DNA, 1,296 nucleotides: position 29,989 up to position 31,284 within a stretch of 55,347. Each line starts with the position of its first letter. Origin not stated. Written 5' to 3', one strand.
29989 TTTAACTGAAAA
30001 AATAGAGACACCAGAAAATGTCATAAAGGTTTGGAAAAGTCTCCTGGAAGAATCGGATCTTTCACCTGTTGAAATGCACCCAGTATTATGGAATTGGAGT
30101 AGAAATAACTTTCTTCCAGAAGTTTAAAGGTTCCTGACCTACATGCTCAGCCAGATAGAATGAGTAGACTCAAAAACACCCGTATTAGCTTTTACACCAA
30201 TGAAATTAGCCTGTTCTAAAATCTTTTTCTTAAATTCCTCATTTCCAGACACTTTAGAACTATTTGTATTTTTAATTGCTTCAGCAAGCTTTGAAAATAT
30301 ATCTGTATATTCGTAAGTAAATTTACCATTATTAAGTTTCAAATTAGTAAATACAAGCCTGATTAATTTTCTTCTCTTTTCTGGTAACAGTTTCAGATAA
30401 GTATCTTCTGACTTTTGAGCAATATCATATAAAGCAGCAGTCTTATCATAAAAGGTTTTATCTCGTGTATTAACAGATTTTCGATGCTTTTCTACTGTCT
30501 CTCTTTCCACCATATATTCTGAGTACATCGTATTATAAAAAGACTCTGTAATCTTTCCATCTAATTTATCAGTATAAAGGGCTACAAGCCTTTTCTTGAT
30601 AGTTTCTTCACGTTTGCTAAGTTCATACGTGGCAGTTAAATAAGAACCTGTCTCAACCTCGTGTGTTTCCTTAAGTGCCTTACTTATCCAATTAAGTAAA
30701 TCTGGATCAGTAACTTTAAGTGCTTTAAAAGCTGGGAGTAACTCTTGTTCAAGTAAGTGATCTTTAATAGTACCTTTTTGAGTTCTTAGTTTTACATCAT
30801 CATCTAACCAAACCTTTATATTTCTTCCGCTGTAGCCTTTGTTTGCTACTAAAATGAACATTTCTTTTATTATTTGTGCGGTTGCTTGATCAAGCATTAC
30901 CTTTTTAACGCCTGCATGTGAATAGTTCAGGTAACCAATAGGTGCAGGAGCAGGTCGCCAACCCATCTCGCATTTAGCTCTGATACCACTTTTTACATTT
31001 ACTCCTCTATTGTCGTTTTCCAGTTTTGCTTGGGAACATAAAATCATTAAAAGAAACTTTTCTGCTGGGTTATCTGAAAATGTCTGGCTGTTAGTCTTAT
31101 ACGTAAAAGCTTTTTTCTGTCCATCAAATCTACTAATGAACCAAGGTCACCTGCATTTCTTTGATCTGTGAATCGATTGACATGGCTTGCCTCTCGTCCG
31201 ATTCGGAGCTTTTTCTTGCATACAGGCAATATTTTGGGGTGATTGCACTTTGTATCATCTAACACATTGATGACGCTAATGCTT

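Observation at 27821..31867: tRNA-Gln-anchored chain of mostly one-gene units, each closed by the same direct repeat that decays with distance from the tRNA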

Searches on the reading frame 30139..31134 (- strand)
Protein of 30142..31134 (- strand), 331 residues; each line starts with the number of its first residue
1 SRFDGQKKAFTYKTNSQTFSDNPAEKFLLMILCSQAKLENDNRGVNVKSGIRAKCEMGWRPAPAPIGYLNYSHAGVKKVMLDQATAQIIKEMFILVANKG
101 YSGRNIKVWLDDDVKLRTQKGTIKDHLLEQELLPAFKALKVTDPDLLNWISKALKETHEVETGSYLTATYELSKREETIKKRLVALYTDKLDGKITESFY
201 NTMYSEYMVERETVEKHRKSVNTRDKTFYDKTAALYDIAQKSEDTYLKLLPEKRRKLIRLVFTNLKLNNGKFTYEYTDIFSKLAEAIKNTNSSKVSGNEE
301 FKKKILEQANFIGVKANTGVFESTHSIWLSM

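Call 8: search_protein_families(library=pfam, proteins=[window:30139-31047:-], max_evalue=0.01)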
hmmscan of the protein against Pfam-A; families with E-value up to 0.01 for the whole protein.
window:30139-31047:- (302 aa): 0 families

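Call 28: find_homologous_proteins(query=window:30142-31134:-, max_evalue=0.00001)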
Query seq(331 aa) (331 aa): 6474 proteins with E <= 0.00001 among 8000 candidates; the best 120 are listed.
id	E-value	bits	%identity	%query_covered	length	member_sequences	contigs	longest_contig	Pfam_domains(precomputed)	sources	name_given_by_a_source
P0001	4.3e-195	665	100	91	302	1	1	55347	-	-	-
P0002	4.8e-73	264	57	60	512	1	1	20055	PF07508.20,PF00239.27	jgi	jgi:DNA invertase Pin-like site-specific DNA recombinase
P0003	8.7e-72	260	54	64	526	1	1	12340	PF07508.20,PF00239.27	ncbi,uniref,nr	ncbi:recombinase family protein [candidate division WWE3 bacterium]|uniref:Recombinase family protei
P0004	1.3e-61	227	91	35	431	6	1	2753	PF07508.20,PF00239.27,PF13408.13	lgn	-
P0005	6.7e-56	208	88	33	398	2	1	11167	PF07508.20,PF00239.27,PF13408.13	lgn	-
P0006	9.3e-55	204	83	34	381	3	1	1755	PF07508.20,PF00239.27,PF13408.13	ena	-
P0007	1.6e-54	204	87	33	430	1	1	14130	PF07508.20,PF00239.27,PF13408.13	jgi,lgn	jgi:DNA invertase Pin-like site-specific DNA recombinase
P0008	2.4e-54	203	85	33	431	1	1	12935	PF07508.20,PF00239.27,PF13408.13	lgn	-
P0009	4.8e-54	202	84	33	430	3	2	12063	PF07508.20,PF00239.27,PF13408.13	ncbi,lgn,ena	-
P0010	8.2e-54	201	86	33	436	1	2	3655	PF07508.20,PF00239.27,PF13408.13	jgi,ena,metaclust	metaclust:\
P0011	8.2e-54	201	86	33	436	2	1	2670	PF07508.20,PF00239.27,PF13408.13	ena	-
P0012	2.2e-53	200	82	34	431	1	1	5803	PF07508.20,PF00239.27,PF13408.13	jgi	-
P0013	4.6e-53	199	82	34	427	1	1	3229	PF07508.20,PF00239.27,PF13408.13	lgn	-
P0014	1.0e-51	194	80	34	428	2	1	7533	PF07508.20,PF00239.27,PF13408.13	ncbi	ncbi:MAG: recombinase family protein [Patescibacteria group bacterium]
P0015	1.1e-50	191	76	34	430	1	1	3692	PF07508.20,PF00239.27,PF13408.13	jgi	jgi:site-specific DNA recombinase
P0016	2.7e-49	186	76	33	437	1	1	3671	PF07508.20,PF00239.27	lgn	-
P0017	5.6e-48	182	79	32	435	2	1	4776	PF07508.20,PF00239.27,PF13408.13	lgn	-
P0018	1.1e-46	178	74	33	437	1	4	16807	PF07508.20,PF00239.27,PF13408.13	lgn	-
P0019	2.0e-46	177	73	33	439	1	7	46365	PF07508.20,PF00239.27,PF13408.13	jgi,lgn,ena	-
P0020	2.8e-46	177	75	32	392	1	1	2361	PF07508.20,PF00239.27,PF13408.13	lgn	-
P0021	4.9e-46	176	79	28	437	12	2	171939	PF07508.20,PF00239.27,PF13408.13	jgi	jgi:DNA invertase Pin-like site-specific DNA recombinase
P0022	1.6e-45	174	77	32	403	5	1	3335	PF07508.20,PF00239.27,PF13408.13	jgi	jgi:site-specific DNA recombinase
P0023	4.7e-45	173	71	34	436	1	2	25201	PF07508.20,PF00239.27,PF13408.13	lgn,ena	-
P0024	5.3e-45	172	76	32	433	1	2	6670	PF07508.20,PF00239.27,PF13408.13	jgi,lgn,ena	-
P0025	7.3e-45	172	77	32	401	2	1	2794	PF07508.20,PF00239.27,PF13408.13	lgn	-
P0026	8.0e-45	172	76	32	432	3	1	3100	PF07508.20,PF00239.27,PF13408.13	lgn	-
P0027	8.6e-45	172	72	34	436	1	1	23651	PF07508.20,PF00239.27,PF13408.13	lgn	-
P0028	8.8e-45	172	76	32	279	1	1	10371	PF07508.20,PF00239.27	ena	-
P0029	8.9e-45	172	76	32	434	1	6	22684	PF07508.20,PF00239.27,PF13408.13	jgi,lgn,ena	-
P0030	1.1e-44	171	76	32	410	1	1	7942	PF07508.20,PF00239.27,PF13408.13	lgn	-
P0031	1.3e-44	171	76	32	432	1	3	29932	PF07508.20,PF00239.27,PF13408.13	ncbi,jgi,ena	-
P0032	1.9e-44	171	72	34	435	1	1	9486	PF07508.20,PF00239.27,PF13408.13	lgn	-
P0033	2.0e-44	170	76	32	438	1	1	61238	PF07508.20,PF00239.27,PF13408.13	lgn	-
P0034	2.3e-44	170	75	32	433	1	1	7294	PF07508.20,PF00239.27,PF13408.13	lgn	-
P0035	2.5e-44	170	75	32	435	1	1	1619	PF07508.20,PF00239.27,PF13408.13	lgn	-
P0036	3.0e-44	170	76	32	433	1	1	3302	PF07508.20,PF00239.27,PF13408.13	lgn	-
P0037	2.9e-43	167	70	32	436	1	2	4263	PF07508.20,PF00239.27,PF13408.13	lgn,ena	-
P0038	1.3e-42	165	67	35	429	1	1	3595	PF07508.20,PF00239.27,PF13408.13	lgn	-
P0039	1.5e-42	164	67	35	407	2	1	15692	PF07508.20,PF00239.27,PF13408.13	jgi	jgi:site-specific DNA recombinase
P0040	2.0e-42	164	71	31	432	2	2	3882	PF07508.20,PF00239.27,PF13408.13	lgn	-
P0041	3.5e-42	163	66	35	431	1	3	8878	PF07508.20,PF00239.27,PF13408.13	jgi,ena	-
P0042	3.9e-42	163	67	35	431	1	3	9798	PF07508.20,PF00239.27,PF13408.13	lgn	-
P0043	4.0e-42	163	66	35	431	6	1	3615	PF07508.20,PF00239.27,PF13408.13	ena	-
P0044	4.1e-42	163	66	35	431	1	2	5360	PF07508.20,PF00239.27,PF13408.13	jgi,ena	jgi:DNA invertase Pin-like site-specific DNA recombinase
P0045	4.1e-42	163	66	35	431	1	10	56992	PF07508.20,PF00239.27,PF13408.13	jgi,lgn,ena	jgi:DNA invertase Pin-like site-specific DNA recombinase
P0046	4.3e-42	163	66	35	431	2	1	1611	PF07508.20,PF00239.27,PF13408.13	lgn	-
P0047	4.6e-42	163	67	35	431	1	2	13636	PF07508.20,PF00239.27,PF13408.13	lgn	-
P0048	8.4e-42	162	67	35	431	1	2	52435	PF07508.20,PF00239.27,PF13408.13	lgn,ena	-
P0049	9.2e-42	162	67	35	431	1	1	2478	PF07508.20,PF00239.27,PF13408.13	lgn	-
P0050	1.2e-41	161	67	34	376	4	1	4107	PF07508.20,PF00239.27,PF13408.13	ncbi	ncbi:MAG: recombinase family protein, partial [Patescibacteria group bacterium]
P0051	2.0e-41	161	67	34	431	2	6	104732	PF07508.20,PF00239.27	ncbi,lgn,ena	ncbi:MAG: recombinase family protein [Patescibacteria group bacterium]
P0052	5.4e-41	159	70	35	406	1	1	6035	PF07508.20,PF00239.27,PF13408.13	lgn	-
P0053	2.3e-40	157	69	33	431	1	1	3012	PF07508.20,PF00239.27,PF13408.13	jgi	-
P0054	2.3e-40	157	69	33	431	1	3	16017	PF07508.20,PF00239.27,PF13408.13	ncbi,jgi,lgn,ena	-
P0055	2.3e-40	157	69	33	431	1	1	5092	PF07508.20,PF00239.27,PF13408.13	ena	-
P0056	4.7e-40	156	69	31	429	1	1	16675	PF07508.20,PF00239.27,PF13408.13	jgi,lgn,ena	-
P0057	6.3e-38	149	68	32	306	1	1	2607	PF07508.20,PF00239.27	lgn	-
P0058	7.1e-38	149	66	32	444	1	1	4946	PF07508.20,PF00239.27,PF13408.13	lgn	-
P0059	7.5e-38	149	63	35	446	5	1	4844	PF07508.20,PF00239.27,PF13408.13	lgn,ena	-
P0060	8.2e-38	149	64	34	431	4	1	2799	PF07508.20,PF00239.27,PF13408.13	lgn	-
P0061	9.3e-38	149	64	34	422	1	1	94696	PF07508.20,PF00239.27,PF13408.13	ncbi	-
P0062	9.9e-38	148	36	64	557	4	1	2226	PF07508.20,PF00239.27,PF20552.5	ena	-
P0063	1.2e-37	148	63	35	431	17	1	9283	PF07508.20,PF00239.27,PF13408.13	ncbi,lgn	-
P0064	1.3e-37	148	63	34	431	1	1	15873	PF07508.20,PF00239.27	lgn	-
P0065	1.4e-37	148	64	33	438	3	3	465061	PF07508.20,PF00239.27,PF13408.13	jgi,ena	-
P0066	1.8e-37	148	63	35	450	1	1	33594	PF07508.20,PF00239.27,PF13408.13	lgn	-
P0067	2.1e-37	147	70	32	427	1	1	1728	PF07508.20,PF00239.27,PF13408.13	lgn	-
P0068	2.8e-37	147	65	33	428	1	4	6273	PF07508.20,PF00239.27,PF13408.13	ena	-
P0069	3.5e-37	147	64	35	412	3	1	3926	PF07508.20,PF00239.27,PF13408.13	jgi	-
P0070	4.4e-37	146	63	35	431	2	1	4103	PF07508.20,PF00239.27,PF13408.13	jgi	-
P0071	5.2e-37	146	64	35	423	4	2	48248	PF07508.20,PF00239.27,PF13408.13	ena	-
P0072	6.9e-37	146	63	35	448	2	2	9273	PF07508.20,PF00239.27,PF13408.13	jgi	jgi:DNA invertase Pin-like site-specific DNA recombinase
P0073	7.0e-37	146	60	35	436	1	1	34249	PF07508.20,PF00239.27,PF13408.13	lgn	-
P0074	8.3e-37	145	63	35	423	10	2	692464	PF07508.20,PF00239.27,PF13408.13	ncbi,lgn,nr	ncbi:MAG: recombinase family protein [Candidatus Nomurabacteria bacterium]|nr:MAG: recombinase famil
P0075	1.1e-36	145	63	34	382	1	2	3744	PF07508.20,PF00239.27,PF13408.13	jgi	jgi:DNA invertase Pin-like site-specific DNA recombinase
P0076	1.2e-36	145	63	35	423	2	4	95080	PF07508.20,PF00239.27,PF13408.13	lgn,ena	-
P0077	1.2e-36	145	63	34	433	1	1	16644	PF07508.20,PF00239.27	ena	-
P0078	1.3e-36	145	64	32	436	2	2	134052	PF07508.20,PF00239.27,PF13408.13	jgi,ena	-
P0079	1.6e-36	145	64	32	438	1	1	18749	PF07508.20,PF00239.27,PF13408.13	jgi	jgi:DNA invertase Pin-like site-specific DNA recombinase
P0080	1.8e-36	144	64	33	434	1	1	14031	PF07508.20,PF00239.27,PF13408.13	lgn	-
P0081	1.8e-36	144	66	32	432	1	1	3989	PF07508.20,PF00239.27,PF13408.13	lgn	-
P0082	2.5e-36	144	65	32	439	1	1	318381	PF07508.20,PF00239.27,PF13408.13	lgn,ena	-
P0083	2.7e-36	144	68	32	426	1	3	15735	PF07508.20,PF00239.27,PF13408.13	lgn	-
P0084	2.9e-36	144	64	32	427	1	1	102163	PF07508.20,PF00239.27,PF13408.13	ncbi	-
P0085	3.2e-36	144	64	32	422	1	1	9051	PF07508.20,PF00239.27,PF13408.13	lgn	-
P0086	3.3e-36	144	65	32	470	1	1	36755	PF07508.20,PF00239.27,PF13408.13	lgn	-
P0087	3.5e-36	143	65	33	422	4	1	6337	PF07508.20,PF00239.27,PF13408.13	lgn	-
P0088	3.7e-36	143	65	32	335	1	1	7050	PF07508.20,PF13408.13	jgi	jgi:hypothetical protein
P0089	3.7e-36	143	65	32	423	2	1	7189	PF07508.20,PF00239.27,PF13408.13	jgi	-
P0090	3.7e-36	143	65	32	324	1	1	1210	PF07508.20,PF13408.13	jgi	-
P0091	3.9e-36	143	65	32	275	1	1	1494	PF07508.20,PF00239.27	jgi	-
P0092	4.0e-36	143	64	35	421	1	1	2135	PF07508.20,PF00239.27,PF13408.13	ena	-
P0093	4.4e-36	143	63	35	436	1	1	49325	PF07508.20,PF00239.27,PF13408.13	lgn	-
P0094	4.6e-36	143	66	32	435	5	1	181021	PF07508.20,PF00239.27,PF13408.13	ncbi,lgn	ncbi:MAG: recombinase family protein [Patescibacteria group bacterium]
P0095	5.8e-36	143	62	35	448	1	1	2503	PF07508.20,PF00239.27,PF13408.13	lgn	-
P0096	5.8e-36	143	60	35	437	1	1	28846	PF07508.20,PF00239.27,PF13408.13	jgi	jgi:DNA invertase Pin-like site-specific DNA recombinase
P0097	5.9e-36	143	66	32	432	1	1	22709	PF07508.20,PF00239.27,PF13408.13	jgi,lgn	-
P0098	6.5e-36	143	71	30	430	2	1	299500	PF07508.20,PF00239.27,PF13408.13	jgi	jgi:site-specific DNA recombinase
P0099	6.6e-36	143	64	35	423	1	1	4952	PF07508.20,PF00239.27,PF13408.13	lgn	-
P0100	7.3e-36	142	62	35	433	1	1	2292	PF07508.20,PF00239.27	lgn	-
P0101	7.5e-36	142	66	32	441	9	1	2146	PF07508.20,PF00239.27,PF13408.13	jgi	jgi:DNA invertase Pin-like site-specific DNA recombinase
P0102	7.5e-36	142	61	37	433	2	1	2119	PF07508.20,PF00239.27,PF13408.13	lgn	-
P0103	7.8e-36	142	65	32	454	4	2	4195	PF07508.20,PF00239.27,PF13408.13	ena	-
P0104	7.8e-36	142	61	37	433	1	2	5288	PF07508.20,PF00239.27,PF13408.13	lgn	-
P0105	8.1e-36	142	61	37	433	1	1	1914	PF07508.20,PF00239.27,PF13408.13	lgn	-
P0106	8.5e-36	142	64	35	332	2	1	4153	PF07508.20,PF13408.13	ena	-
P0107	8.6e-36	142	71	30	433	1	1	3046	PF07508.20,PF00239.27,PF13408.13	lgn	-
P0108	9.2e-36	142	64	35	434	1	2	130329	PF07508.20,PF00239.27,PF13408.13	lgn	-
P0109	9.3e-36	142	60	34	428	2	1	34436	PF07508.20,PF00239.27,PF13408.13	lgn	-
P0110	9.4e-36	142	66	32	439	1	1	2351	PF07508.20,PF00239.27,PF13408.13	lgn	-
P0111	9.6e-36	142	61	34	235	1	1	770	PF00239.27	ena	-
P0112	1.0e-35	142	61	35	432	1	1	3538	PF07508.20,PF00239.27,PF13408.13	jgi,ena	-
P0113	1.1e-35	142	63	35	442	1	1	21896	PF07508.20,PF00239.27,PF13408.13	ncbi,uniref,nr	ncbi:MAG: hypothetical protein A2Y57_02255 [Candidatus Woykebacteria bacterium RBG_13_40_7b]|uniref:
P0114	1.1e-35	142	62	35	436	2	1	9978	PF07508.20,PF00239.27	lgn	-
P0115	1.2e-35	142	63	32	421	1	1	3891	PF07508.20,PF00239.27,PF13408.13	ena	-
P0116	1.2e-35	142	66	32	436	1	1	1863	PF07508.20,PF00239.27,PF13408.13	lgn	-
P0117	1.3e-35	142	64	32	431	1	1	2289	PF07508.20,PF00239.27,PF13408.13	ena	-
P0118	1.3e-35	142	65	32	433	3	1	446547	PF07508.20,PF00239.27,PF13408.13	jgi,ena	-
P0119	1.4e-35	141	66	32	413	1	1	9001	PF07508.20,PF00239.27,PF13408.13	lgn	-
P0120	1.5e-35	141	65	32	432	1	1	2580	PF07508.20,PF00239.27,PF13408.13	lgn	-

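Call 29: find_encoding_contigs(protein=P0003, flank=8000, max_places=3)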
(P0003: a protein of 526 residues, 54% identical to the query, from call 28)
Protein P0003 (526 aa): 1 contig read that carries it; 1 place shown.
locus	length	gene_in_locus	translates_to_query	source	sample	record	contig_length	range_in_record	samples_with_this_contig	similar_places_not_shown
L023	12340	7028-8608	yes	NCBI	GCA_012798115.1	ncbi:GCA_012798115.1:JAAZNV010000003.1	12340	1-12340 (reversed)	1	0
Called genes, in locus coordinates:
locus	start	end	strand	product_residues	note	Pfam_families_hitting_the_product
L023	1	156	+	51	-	PF13683:rve_3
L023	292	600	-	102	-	-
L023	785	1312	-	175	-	PF00293:NUDIX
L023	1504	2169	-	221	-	PF00717:Peptidase_S24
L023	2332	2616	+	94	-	-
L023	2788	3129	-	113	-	-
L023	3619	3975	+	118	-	-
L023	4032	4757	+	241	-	-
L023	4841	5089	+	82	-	PF18903:DUF5659 (weak)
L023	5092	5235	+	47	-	-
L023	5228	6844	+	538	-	PF13155:Toprim_2, PF13481:AAA_25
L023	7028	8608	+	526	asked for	PF00239:Resolvase, PF07508:Recombinase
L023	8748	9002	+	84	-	-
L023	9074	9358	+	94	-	PF02001:DUF134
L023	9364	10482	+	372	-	PF07907:YibE_F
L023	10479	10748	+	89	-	PF00085:Thioredoxin, PF14595:Thioredoxin_9 (weak)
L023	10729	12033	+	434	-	-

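Call 30: find_encoding_contigs(protein=P0002, flank=8000, max_places=3)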
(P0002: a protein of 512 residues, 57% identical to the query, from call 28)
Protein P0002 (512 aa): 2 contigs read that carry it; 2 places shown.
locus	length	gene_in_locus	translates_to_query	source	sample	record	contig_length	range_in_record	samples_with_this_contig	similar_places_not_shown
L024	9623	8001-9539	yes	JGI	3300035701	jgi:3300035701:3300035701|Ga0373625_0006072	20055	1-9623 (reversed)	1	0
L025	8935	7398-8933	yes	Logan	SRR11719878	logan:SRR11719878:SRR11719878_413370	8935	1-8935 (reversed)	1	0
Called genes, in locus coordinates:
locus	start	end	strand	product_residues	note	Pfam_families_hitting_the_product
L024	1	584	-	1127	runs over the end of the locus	PF02384:N6_Mtase (faint), PF07669:Eco57I, PF12950:TaqI_C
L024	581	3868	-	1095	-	PF13091:PLDc_2, PF00176:SNF2-rel_dom, PF00271:Helicase_C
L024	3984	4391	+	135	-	PF03592:Terminase_2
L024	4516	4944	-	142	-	-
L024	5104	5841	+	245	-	-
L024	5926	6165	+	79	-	PF18903:DUF5659 (weak)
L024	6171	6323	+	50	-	-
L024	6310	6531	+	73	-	-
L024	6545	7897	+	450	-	-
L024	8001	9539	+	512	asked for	PF00239:Resolvase, PF07508:Recombinase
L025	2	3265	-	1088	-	?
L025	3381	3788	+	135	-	PF03592:Terminase_2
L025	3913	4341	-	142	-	-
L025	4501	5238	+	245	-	-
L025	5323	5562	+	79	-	PF18903:DUF5659 (weak)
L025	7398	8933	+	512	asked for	PF00239:Resolvase, PF07508:Recombinase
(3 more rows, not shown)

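Call 31: find_encoding_contigs(protein=P0007, flank=8000, max_places=3)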
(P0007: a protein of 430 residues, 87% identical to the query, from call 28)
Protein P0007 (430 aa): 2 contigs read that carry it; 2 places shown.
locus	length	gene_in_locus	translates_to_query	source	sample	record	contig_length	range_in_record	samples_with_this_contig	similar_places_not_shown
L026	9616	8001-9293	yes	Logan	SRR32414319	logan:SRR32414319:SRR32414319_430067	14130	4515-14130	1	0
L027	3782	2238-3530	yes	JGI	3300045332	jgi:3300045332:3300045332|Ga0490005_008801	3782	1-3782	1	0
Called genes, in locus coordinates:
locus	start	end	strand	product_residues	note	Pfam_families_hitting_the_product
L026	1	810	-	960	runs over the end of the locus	PF06634:DUF1156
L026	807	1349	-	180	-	PF12635:DUF3780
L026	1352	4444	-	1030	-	PF04465:DUF499, PF13290:CHB_HEX_C_1, PF13287:Fn3_assoc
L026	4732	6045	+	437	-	PF02195:ParB_N, PF01555:N6_N4_Mtase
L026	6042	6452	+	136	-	PF13022:HTH_Tnp_1_2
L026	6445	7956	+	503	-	-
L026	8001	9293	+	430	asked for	PF00239:Resolvase, PF07508:Recombinase, PF13408:Zn_ribbon_recom (weak)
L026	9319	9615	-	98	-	?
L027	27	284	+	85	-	PF01555:N6_N4_Mtase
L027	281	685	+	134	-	PF13022:HTH_Tnp_1_2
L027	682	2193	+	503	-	-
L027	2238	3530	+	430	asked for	PF00239:Resolvase, PF07508:Recombinase, PF13408:Zn_ribbon_recom (weak)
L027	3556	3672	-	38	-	-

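Call 53: find_encoding_contigs(protein=P0062, flank=5000, max_places=3)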
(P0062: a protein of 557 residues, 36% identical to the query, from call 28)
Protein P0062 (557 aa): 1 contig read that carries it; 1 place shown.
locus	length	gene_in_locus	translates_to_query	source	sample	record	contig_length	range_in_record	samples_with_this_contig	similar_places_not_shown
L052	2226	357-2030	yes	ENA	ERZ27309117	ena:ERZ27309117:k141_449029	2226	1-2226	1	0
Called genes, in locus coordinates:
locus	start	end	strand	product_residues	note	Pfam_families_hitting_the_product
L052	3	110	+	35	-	?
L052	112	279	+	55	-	-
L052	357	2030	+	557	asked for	PF00239:Resolvase, PF20552:HTH_62 (faint), PF07508:Recombinase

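Call 80: search_protein_families(library=phrogs, proteins=[L023:8748-9002:+, L023:4032-4757:+, L023:5228-6844:+, P0003], max_evalue=0.001)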
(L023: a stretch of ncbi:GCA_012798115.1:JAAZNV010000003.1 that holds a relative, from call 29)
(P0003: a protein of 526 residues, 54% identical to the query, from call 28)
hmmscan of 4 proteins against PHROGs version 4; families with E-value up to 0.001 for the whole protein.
L023:8748-9002:+ (84 aa): 0 families

L023:4032-4757:+ (241 aa): 0 families

L023:5228-6844:+ (538 aa): 14 families
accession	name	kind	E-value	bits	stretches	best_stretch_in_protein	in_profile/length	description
phrog_239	-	DNA, RNA and nucleotide metabolism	9.2e-38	131.7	1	27-411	130-559/801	DNA primase/helicase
phrog_3123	-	unknown function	1.2e-18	68.1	1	185-414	303-545/583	-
phrog_47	-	DNA, RNA and nucleotide metabolism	3.1e-18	66.7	1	35-166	180-317/947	DNA primase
phrog_6444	-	DNA, RNA and nucleotide metabolism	1.1e-15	58.5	1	33-192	200-372/577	DNA primase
phrog_1284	-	unknown function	2.9e-14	54.1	1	215-357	22-159/306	-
phrog_6357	-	unknown function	5.9e-14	53.1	1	206-435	8-219/321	-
phrog_849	-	DNA, RNA and nucleotide metabolism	7e-13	49.3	1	58-168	210-328/435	DNA primase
phrog_906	-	DNA, RNA and nucleotide metabolism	1.5e-12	48.2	1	197-427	497-729/872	DNA polymerase/primase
phrog_2850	-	unknown function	1.1e-10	42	1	180-433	115-358/465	-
phrog_6012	-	DNA, RNA and nucleotide metabolism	1.4e-09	38.7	1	211-261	131-182/447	DNA helicase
phrog_6088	-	DNA, RNA and nucleotide metabolism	7.4e-07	29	1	78-199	179-307/772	DNA primase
phrog_25693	-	unknown function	1.4e-05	24.9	1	206-378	25-213/405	-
phrog_2597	-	DNA, RNA and nucleotide metabolism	1.6e-05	24.6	1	205-393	344-532/747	DNA primase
phrog_11838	-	DNA, RNA and nucleotide metabolism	0.00017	21.9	1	190-251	5-63/420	clamp loader of DNA polymerase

P0003 (526 aa): 3 families
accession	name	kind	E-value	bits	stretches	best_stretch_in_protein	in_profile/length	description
phrog_95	-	integration and excision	6.8e-71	240.7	1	1-473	87-568/651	integrase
phrog_125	-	DNA, RNA and nucleotide metabolism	4.4e-21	76.6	1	1-245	19-218/254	DNA invertase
phrog_6620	-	integration and excision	2.2e-09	38.2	1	2-88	56-137/201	transposase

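Call 94: find_related_loci(query=P0003, collection=viral_contigs, flank=10000)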
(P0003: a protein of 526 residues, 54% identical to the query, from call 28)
Query P0003 (526 aa) in viral_contigs; peptide patterns used: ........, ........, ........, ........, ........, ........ (x = any residue, [..] = any of these).
5 stretches matched a pattern, but none encodes a relative of the query by tblastn (E <= 1e-3).

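Call 97: find_related_loci(query=A2, collection=viral_contigs, flank=10000)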
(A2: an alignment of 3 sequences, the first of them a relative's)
Query A2 (526 aa) in viral_contigs; peptide patterns used: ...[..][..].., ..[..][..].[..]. (x = any residue, [..] = any of these).
247 stretches matched a pattern; 5 encode a relative of the query (tblastn E <= 1e-3); 5 distinct loci.
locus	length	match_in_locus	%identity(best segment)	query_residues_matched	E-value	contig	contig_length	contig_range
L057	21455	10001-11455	28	1-492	4e-50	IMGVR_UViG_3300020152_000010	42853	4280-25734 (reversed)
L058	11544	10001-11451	35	2-467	9e-45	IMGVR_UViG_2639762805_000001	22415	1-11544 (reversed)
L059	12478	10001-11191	27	85-467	2e-25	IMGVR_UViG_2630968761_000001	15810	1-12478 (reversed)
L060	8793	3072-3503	28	3-154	3e-7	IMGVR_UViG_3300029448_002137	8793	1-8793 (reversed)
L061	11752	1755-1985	34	7-85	4e-7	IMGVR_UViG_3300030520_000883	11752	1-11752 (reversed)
